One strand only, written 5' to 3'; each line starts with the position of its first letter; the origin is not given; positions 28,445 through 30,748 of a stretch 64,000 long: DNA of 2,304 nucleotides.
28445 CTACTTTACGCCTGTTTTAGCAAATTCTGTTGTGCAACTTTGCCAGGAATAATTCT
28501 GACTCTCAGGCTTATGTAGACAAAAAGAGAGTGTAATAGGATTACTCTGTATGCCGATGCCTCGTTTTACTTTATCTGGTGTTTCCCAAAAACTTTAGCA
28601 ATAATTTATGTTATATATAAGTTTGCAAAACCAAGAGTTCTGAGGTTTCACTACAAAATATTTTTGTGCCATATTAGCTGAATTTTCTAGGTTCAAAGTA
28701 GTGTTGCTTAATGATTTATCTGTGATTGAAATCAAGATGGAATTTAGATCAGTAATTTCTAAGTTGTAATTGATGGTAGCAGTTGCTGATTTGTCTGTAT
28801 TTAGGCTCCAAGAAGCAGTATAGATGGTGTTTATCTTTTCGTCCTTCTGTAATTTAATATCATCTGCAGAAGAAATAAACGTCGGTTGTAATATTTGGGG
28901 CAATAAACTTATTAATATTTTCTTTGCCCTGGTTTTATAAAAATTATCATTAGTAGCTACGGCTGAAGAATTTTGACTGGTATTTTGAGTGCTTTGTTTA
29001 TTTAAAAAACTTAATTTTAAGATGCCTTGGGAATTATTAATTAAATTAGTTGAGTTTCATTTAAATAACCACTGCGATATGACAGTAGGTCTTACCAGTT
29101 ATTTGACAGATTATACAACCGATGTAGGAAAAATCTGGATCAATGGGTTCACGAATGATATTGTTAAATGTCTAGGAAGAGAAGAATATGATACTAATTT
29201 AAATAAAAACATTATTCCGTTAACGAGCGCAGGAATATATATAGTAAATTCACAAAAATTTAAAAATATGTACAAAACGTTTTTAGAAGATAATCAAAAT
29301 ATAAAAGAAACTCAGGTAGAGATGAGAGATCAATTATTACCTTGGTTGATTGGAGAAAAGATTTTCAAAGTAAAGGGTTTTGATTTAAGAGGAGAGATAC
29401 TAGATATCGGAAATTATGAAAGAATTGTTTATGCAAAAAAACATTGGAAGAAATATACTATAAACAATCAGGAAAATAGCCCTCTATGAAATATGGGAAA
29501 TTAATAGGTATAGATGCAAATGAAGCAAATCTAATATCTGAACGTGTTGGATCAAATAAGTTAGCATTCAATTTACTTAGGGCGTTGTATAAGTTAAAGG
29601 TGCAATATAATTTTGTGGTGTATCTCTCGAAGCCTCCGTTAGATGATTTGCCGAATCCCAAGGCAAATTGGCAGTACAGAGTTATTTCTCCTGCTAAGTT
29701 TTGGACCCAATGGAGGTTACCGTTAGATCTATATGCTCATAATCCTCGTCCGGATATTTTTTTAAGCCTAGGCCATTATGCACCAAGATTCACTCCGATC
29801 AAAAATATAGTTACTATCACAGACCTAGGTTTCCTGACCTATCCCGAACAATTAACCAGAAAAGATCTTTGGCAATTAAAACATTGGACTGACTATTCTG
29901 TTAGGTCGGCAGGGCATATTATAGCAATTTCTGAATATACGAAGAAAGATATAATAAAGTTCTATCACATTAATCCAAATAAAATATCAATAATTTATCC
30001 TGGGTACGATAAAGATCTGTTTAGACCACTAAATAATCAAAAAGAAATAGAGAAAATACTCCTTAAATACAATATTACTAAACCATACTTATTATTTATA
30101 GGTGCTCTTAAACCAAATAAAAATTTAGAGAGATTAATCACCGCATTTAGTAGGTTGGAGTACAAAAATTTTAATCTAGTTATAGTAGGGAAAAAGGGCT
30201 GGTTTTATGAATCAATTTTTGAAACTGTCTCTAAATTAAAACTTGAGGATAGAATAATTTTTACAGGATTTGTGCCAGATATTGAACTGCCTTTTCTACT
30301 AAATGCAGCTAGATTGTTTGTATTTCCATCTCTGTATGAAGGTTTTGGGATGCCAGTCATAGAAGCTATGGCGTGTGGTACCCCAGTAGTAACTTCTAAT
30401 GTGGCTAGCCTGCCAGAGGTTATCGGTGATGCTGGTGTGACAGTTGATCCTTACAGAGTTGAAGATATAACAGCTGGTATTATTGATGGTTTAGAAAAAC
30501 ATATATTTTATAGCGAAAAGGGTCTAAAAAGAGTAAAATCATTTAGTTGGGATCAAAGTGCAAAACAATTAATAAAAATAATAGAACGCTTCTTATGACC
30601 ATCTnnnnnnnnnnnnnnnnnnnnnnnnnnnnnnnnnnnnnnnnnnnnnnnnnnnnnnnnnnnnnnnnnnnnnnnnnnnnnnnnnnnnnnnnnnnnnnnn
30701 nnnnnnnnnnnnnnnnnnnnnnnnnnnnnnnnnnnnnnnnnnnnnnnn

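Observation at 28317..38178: Apparently AT-richer accessory block: truncated sugar nucleotidyltransferase + GT4 + DHQS-like cyclase, then two ATP-grasp ligases + stand-alone C39-like cysteine peptidase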

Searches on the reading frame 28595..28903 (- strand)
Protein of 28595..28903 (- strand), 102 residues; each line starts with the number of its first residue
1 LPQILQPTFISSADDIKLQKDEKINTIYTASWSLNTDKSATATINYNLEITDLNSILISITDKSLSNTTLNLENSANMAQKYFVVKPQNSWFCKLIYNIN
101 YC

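Call 75: search_protein_families(library=pfam, proteins=[window:28595-28903:-], max_evalue=0.001)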
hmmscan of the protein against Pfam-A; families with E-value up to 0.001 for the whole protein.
window:28595-28903:- (102 aa): 0 families

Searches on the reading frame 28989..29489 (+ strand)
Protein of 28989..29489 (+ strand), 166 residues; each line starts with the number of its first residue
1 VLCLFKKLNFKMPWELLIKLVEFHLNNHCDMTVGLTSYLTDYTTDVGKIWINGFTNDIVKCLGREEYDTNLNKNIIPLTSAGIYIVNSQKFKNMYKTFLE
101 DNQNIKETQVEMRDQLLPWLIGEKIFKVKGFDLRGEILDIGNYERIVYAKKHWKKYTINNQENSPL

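Call 4: search_protein_families(library=pfam, proteins=[window:28989-29489:+], max_evalue=0.01)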
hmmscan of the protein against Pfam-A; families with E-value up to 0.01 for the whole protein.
window:28989-29489:+ (166 aa): 0 families

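Call 5: search_protein_families(library=ncbifam, proteins=[window:28989-29489:+], max_evalue=0.01)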
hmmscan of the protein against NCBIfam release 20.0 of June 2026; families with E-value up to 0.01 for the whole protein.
window:28989-29489:+ (166 aa): 2 families
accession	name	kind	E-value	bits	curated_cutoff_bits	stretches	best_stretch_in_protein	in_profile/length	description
TIGR02091.1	glgC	equivalog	0.00026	20.2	424.9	1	19-141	131-247/364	glucose-1-phosphate adenylyltransferase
NF010934.1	PRK14354.1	equivalog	0.0094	14.5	450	0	17-103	108-189/447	bifunctional UDP-N-acetylglucosamine diphosphorylase/glucosamine-1-phosphate N-acetyltransferase GlmU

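Call 98: search_protein_families(library=padloc, proteins=[window:28989-29489:+], max_evalue=0.001)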
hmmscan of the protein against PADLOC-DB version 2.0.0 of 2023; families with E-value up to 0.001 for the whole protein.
window:28989-29489:+ (166 aa): 0 families

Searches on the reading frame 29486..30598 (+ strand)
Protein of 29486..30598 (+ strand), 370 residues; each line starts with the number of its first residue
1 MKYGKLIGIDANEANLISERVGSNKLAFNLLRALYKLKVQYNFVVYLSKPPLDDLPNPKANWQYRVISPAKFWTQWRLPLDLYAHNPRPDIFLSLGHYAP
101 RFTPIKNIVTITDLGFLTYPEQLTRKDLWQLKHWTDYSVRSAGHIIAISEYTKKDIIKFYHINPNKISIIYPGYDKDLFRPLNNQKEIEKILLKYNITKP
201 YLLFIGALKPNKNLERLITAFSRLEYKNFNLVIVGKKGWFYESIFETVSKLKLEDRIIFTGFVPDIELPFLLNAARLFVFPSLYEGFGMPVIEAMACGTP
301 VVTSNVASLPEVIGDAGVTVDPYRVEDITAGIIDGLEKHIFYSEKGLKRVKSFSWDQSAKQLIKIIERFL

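Call 4: search_protein_families(library=pfam, proteins=[window:29486-30598:+], max_evalue=0.01)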
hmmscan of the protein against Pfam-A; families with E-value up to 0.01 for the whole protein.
window:29486-30598:+ (370 aa): 5 families
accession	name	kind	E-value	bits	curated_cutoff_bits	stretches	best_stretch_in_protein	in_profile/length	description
PF00534.26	Glycos_transf_1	-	2.6e-39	135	26.4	1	197-338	13-158/172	Glycosyl transferases group 1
PF13692.12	Glyco_trans_1_4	-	1.2e-33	116.8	27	1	200-336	2-140/142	Glycosyl transferases group 1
PF13439.12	Glyco_transf_4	-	4.9e-11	43.4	28.5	1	22-177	3-169/170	Glycosyltransferase Family 4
PF20706.3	GT4-conflict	-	1.3e-07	31.4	26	1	202-313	200-320/385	Family 4 Glycosyltransferase in conflict systems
PF13524.12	Glyco_trans_1_2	-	4.5e-05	23.9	25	1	217-312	5-88/144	Glycosyl transferase-like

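Call 5: search_protein_families(library=ncbifam, proteins=[window:29486-30598:+], max_evalue=0.01)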
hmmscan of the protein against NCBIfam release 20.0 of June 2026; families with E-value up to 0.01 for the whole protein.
window:29486-30598:+ (370 aa): 42 families (the best 25 are shown)
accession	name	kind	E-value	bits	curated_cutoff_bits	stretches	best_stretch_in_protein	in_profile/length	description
TIGR04047.1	MSMEG_0565_glyc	hypoth_equivalog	4.6e-32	111.5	259.85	1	130-364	127-369/373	MSMEG_0565 family glycosyltransferase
TIGR02149.1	glgA_Coryne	subfamily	3.3e-30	105.5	302.4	1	108-367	110-388/391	glycogen synthase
TIGR03449.1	mycothiol_MshA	equivalog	7.9e-26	90.9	462.5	1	139-366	162-400/406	D-inositol-3-phosphate glycosyltransferase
NF038295.1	EPS_HpsP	equivalog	1.2e-22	80.5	550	1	166-368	167-386/388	hormogonium polysaccharide biosynthesis glycosyltransferase HpsP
TIGR03999.1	thiol_BshA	equivalog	1.5e-22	80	273.7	1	131-338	134-338/375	N-acetyl-alpha-D-glucosaminyl L-malate synthase BshA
TIGR04157.1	glyco_rSAM_CFB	subfamily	2.2e-22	79.6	400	1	139-318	167-344/406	TIGR04157 family glycosyltransferase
NF050063.1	ProtGlycPglJ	equivalog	1.5e-19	70.5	500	1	142-364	145-361/363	N-acetylgalactosamine-N,N'-diacetylbacillosaminyl-diphospho-undecaprenol 4-alpha-N-acetylgalactosaminyltransferase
TIGR03088.1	stp2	hypoth_equivalog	3.2e-19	69.2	409.05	1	144-361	139-365/374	TIGR03088 family PEP-CTERM/XrtA system glycosyltransferase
NF047684.1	TeichurnBiosyTuaC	equivalog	5.1e-18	65.2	550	1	137-362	160-382/391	teichuronic acid biosynthesis protein TuaC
NF041010.1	glycosy_Agl16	equivalog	1.5e-16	60.2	575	1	139-365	131-347/352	glycosylation protein Agl16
NF041876.1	EPS_EpsE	equivalog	5e-16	58.9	400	1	164-361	185-388/389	exopolysaccharide biosynthesis GT4 family glycosyltransferase EpsE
NF038298.1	EPS_HpsO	equivalog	6.5e-16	58.1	575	1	170-350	174-367/388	hormogonium polysaccharide biosynthesis glycosyltransferase HpsO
NF053787.1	GlcN_PG_synth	equivalog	1.1e-15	57.3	480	1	166-365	165-355/361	N-acetylglucosaminyl phosphatidylglycerol synthase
TIGR02472.1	sucr_P_syn_N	equivalog_domain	1.8e-15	56.7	576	1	142-366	185-438/439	sucrose-phosphate synthase, putative, glycosyltransferase domain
NF046085.1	XrtY_assoc_Gly1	equivalog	1.6e-14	53.6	400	1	139-312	158-322/387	XrtY-associated glycosyltransferase XYAG1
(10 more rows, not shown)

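Call 98: search_protein_families(library=padloc, proteins=[window:29486-30598:+], max_evalue=0.001)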
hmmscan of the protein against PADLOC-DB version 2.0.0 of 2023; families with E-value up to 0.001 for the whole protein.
window:29486-30598:+ (370 aa): 0 families
